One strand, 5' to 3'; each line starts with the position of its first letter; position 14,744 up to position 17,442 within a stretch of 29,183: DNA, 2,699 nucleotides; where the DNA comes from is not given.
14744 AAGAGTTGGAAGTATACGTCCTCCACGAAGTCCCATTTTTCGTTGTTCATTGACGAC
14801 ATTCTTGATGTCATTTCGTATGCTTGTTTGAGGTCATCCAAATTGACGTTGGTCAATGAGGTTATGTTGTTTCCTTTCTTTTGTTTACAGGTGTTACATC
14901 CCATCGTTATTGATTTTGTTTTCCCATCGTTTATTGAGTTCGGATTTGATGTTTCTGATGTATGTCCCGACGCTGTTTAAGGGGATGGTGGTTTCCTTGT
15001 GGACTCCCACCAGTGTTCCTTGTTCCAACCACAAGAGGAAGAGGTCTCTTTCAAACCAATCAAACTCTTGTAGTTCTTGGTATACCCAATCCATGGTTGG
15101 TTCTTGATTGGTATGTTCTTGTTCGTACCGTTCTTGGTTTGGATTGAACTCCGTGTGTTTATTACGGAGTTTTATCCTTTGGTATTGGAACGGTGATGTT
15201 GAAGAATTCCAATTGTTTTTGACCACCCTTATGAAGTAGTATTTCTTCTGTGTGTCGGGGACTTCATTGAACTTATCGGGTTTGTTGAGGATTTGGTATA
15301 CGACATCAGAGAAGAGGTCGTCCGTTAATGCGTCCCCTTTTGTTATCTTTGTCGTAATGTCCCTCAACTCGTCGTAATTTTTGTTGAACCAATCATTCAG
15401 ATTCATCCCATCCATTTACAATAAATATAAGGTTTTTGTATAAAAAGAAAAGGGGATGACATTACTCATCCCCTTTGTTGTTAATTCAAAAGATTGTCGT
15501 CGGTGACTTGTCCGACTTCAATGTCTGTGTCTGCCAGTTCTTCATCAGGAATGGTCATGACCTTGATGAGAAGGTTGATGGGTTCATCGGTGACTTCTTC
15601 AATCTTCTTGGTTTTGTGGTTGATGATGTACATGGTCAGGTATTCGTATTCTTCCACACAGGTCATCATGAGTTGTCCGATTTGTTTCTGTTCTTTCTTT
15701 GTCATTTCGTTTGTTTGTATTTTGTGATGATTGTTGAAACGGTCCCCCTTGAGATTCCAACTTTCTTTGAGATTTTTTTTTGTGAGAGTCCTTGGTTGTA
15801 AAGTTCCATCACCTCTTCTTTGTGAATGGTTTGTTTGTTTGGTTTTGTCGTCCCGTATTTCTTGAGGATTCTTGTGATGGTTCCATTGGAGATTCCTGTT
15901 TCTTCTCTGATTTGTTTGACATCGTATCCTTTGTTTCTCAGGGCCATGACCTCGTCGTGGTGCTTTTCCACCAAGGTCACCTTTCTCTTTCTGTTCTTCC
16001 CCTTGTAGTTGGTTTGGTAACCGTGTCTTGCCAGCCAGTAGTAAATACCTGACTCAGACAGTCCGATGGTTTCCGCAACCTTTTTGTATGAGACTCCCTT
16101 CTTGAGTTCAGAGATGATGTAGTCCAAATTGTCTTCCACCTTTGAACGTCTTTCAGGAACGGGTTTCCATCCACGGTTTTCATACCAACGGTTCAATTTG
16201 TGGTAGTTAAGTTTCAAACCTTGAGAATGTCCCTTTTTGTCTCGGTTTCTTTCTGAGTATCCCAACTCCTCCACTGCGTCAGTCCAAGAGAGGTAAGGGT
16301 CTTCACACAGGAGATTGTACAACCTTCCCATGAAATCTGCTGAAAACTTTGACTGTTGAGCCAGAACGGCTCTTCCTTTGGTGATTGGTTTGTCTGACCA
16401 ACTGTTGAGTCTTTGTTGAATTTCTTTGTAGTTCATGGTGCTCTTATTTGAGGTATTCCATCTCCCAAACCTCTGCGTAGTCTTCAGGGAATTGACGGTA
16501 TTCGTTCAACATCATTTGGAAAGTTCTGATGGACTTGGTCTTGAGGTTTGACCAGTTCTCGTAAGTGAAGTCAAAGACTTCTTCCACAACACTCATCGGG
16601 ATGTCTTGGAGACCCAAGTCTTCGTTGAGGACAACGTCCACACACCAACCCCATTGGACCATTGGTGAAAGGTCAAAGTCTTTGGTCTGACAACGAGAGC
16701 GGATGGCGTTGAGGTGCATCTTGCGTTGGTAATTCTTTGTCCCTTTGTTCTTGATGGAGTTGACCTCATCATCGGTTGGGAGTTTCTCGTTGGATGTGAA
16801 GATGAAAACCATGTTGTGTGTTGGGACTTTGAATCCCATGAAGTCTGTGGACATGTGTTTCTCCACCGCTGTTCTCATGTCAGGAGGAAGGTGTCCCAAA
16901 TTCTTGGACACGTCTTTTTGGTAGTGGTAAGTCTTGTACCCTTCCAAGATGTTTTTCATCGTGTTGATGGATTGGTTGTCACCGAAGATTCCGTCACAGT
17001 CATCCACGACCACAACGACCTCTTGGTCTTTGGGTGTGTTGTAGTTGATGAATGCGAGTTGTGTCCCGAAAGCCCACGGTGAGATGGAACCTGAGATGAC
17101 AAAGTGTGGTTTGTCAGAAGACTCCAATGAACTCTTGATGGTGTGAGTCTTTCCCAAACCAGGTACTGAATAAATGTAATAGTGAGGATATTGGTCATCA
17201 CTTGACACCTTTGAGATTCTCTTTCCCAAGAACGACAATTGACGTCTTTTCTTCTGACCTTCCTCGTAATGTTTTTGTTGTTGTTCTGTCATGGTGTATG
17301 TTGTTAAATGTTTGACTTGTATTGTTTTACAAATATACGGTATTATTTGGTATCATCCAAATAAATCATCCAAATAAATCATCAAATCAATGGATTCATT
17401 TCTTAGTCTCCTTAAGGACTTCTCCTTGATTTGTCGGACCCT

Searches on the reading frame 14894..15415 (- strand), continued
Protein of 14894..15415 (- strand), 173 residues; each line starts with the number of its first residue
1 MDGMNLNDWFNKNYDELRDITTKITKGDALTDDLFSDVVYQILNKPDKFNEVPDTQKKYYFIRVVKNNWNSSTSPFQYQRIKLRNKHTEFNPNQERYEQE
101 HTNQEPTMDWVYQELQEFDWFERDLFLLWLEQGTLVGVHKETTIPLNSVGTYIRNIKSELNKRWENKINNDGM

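Call 82: find_related_loci(query=A2, collection=viral_contigs, flank=10000)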
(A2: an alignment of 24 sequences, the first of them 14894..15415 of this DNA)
Query A2 (173 aa) in viral_contigs; peptide patterns used: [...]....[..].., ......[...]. (x = any residue, [..] = any of these).
58 stretches matched a pattern; 23 encode a relative of the query (tblastn E <= 1e-3); 23 distinct loci.
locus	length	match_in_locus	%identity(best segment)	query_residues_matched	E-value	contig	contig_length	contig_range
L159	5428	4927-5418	52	4-165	2e-52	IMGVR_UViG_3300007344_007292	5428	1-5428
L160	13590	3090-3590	47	4-168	3e-49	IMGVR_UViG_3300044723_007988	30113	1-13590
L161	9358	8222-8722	47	4-168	3e-49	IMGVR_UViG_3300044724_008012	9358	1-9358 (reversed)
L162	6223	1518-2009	48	4-165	2e-49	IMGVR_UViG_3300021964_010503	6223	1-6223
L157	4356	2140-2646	49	4-170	5e-48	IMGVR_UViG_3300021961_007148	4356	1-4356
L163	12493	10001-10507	47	4-170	2e-47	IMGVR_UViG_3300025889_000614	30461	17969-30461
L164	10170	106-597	45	4-167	5e-43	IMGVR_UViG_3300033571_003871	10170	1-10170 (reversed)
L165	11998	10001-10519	45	4-173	5e-42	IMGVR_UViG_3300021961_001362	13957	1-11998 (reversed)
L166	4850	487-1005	45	4-173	5e-42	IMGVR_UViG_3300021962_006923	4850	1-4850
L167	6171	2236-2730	46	4-167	2e-40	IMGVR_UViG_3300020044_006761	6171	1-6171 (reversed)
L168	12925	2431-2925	45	4-167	7e-39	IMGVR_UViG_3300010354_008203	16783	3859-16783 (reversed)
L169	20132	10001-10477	48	9-165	5e-39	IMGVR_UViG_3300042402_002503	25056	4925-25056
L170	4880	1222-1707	47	5-165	4e-39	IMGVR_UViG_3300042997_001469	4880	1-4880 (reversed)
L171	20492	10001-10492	45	4-167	1e-38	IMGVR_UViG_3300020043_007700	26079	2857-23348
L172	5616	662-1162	42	2-167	3e-38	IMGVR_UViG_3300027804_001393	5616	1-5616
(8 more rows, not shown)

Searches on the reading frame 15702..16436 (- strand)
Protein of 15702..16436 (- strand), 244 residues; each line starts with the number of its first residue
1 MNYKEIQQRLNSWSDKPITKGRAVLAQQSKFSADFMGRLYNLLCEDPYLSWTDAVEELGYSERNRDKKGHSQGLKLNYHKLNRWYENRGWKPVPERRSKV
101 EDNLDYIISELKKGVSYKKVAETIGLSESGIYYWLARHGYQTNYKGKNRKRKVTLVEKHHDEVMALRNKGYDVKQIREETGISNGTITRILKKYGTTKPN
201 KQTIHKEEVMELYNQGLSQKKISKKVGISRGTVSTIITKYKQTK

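Call 4: search_protein_families(library=pfam, proteins=[window:15702-16436:-], max_evalue=0.1)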
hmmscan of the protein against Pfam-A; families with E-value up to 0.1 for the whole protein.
window:15702-16436:- (244 aa): 57 families (the best 25 are shown)
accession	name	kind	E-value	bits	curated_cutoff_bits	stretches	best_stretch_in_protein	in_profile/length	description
PF13384.12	HTH_23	-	7.8e-17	61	24.6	3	208-242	9-43/50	Homeodomain-like domain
PF13518.12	HTH_28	-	1.8e-16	60.4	25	2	205-242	1-38/52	Helix-turn-helix domain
PF13412.12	HTH_24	-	2.4e-14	53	21.9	1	214-239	15-40/48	Winged helix-turn-helix DNA-binding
PF02796.21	HTH_7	-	6e-13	49.1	23.8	2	152-193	3-44/45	Helix-turn-helix domain of resolvase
PF01381.28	HTH_3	-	3.1e-10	40.4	23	1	214-238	7-31/55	Helix-turn-helix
PF13551.12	HTH_29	-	3.4e-10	40.3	28.1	1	209-242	4-38/64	Winged helix-turn helix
PF00196.25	GerE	-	1.1e-09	38.3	23.5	1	208-237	9-38/57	Bacterial regulatory proteins, luxR family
PF08281.18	Sigma70_r4_2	-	1.6e-09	37.7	25.7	1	208-235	17-45/54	Sigma-70, region 4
PF06056.18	Terminase_5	-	1.3e-08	35.1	20.3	1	210-241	7-38/58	Putative ATPase subunit of terminase (gpP-like)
PF14493.12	HTH_40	-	1.8e-08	35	27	1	207-242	3-38/89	Helix-turn-helix domain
PF13542.12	HTH_Tnp_ISL3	-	4e-08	33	27.4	0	166-194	24-50/51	Helix-turn-helix domain of transposase family ISL3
PF04545.22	Sigma70_r4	-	4.7e-08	32.9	24.1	1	212-239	16-43/50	Sigma-70, region 4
PF13936.12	HTH_38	-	9.1e-08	32.2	27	1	207-235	11-39/44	Helix-turn-helix domain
PF13443.12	HTH_26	-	4.3e-07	30.5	22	0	166-193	6-33/63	Cro/C1-type HTH DNA-binding domain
PF25787.1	HTH_SB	-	8e-07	29.2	43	1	207-243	13-49/53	Sleeping Beauty transposase HTH domain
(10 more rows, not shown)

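Call 5: search_protein_families(library=ncbifam, proteins=[window:15702-16436:-], max_evalue=0.1)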
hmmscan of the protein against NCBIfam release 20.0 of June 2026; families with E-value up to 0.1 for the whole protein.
window:15702-16436:- (244 aa): 44 families (the best 25 are shown)
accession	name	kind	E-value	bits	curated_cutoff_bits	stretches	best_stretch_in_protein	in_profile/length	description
NF040595.1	HTH_Cbp1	equivalog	6.8e-13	48.7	140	1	159-242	4-88/135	CRISPR DNA repeat-binding protein Cbp1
NF033545.0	transpos_IS630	equivalog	9.2e-12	45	100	2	209-243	5-39/299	IS630 family transposase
NF033546.1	transpos_IS21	equivalog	5.8e-11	42.4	160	2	210-239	2-31/294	IS21 family transposase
NF033577.2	transpos_IS481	equivalog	1.3e-10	41.3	224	1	106-205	5-116/284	IS481 family transposase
TIGR02937.1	sigma70-ECF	superfamily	3.4e-10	39.8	42.9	1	206-241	122-158/165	sigma-70 family RNA polymerase sigma factor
NF047515.1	SpiroCoCo_C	equivalog_domain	6.6e-07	28.8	125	1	196-237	272-313/313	SpiroCoCo family coiled-coil protein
NF002620.0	PRK02277.1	subfamily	9.1e-07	28.7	115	1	207-243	9-45/201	orotate phosphoribosyltransferase-like protein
NF009949.0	PRK13413.1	equivalog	5.9e-06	26.1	272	1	197-241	153-197/203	master DNA invertase Mpi family serine-type recombinase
NF033558.1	transpos_IS1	equivalog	8.3e-06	25.9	100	0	201-242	40-81/199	IS1 family transposase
NF038310.1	lysogeny_AimR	equivalog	9.4e-06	24.9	70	1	211-241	4-34/365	AimR family lysis-lysogeny pheromone receptor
NF033516.0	transpos_IS3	equivalog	1.2e-05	24.8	160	1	102-197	89-181/369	IS3 family transposase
TIGR01884.1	cas_HTH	subfamily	2.8e-05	23.6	60.2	0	206-240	144-180/202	CRISPR-associated CARF protein Csa3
NF040785.1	CD3324_fam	subfamily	4.5e-05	23.5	65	0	192-237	35-82/82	CD3324 family protein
TIGR03879.1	near_KaiC_dom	domain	9.5e-05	22.8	65.1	0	163-207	27-69/91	probable regulatory domain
TIGR00721.1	tfx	subfamily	0.0001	22.2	60.25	1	205-239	10-44/137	Tfx family DNA-binding protein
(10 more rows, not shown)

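Call 8: search_protein_families(library=phrogs, proteins=[window:15702-16436:-], max_evalue=0.001)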
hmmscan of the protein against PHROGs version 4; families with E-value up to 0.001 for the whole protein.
window:15702-16436:- (244 aa): 66 families (the best 25 are shown)
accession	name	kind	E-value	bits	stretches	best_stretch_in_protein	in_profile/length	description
phrog_3855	-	DNA, RNA and nucleotide metabolism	1.1e-18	68.8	2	195-242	58-105/115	HTH DNA binding protein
phrog_664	-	DNA, RNA and nucleotide metabolism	3.2e-16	60.8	2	82-154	81-143/210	DNA binding protein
phrog_4538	-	unknown function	1.5e-13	51.5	2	97-158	351-407/447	-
phrog_686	-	DNA, RNA and nucleotide metabolism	1.9e-12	48.2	0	207-242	39-74/76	HTH DNA binding protein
phrog_323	-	transcription regulation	2.3e-12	48.1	1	56-200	119-251/319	transcriptional regulator, D5-like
phrog_645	-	DNA, RNA and nucleotide metabolism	8.6e-12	46.6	1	148-194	15-62/196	Rnase E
phrog_9129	-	unknown function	1e-11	46.2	1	96-200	68-178/184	-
phrog_125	-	DNA, RNA and nucleotide metabolism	1.2e-11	45.6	0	145-203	153-212/254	DNA invertase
phrog_6223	-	transcription regulation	3.5e-11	44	0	214-236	15-37/73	transcriptional repressor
phrog_11376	-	unknown function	4.4e-11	44.2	1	145-234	31-122/134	-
phrog_8446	-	DNA, RNA and nucleotide metabolism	1.3e-10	42.3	1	167-239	25-95/211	HNH endonuclease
phrog_6831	-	transcription regulation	1.5e-10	41.9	1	206-237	8-39/68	transcriptional regulator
phrog_7061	-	DNA, RNA and nucleotide metabolism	5e-10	40.8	0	207-239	35-67/70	HTH DNA binding protein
phrog_14131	-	DNA, RNA and nucleotide metabolism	5.2e-10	39.9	1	115-240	147-276/351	DNA binding protein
phrog_8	-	transcription regulation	1.7e-09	38.6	1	166-238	84-192/346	transcriptional regulator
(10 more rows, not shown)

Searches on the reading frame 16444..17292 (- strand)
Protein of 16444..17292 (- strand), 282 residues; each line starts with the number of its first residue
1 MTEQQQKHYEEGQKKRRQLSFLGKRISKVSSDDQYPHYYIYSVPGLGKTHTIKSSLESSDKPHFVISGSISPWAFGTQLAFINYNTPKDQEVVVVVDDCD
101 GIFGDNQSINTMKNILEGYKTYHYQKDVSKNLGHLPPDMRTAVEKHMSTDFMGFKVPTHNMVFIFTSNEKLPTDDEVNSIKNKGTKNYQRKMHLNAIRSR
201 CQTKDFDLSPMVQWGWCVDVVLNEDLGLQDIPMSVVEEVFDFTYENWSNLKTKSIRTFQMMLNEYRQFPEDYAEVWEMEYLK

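Call 4: search_protein_families(library=pfam, proteins=[window:16444-17292:-], max_evalue=0.1)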
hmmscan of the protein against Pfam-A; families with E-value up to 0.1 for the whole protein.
window:16444-17292:- (282 aa): 3 families
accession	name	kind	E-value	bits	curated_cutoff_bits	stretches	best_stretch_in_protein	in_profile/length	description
PF00004.35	AAA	-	0.0036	18.2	21.2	1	39-168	2-109/131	ATPase family associated with various cellular activities (AAA)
PF13191.12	AAA_16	-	0.042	14.8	32.6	0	16-68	6-58/167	AAA ATPase domain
PF00308.24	Bac_DnaA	-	0.044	14.4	23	0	23-54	23-53/162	Bacterial DnaA ATPAse domain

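Call 5: search_protein_families(library=ncbifam, proteins=[window:16444-17292:-], max_evalue=0.1)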
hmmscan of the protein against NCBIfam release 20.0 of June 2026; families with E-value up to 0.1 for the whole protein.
window:16444-17292:- (282 aa): 0 families

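Call 8: search_protein_families(library=phrogs, proteins=[window:16444-17292:-], max_evalue=0.001)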
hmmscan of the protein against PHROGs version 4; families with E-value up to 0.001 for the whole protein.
window:16444-17292:- (282 aa): 2 families
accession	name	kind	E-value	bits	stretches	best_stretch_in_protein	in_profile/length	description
phrog_1250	-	unknown function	1.1e-12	48.5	1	15-119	85-186/327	unknown function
phrog_168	-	DNA, RNA and nucleotide metabolism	7e-05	23.6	1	33-206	40-156/314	clamp loader of DNA polymerase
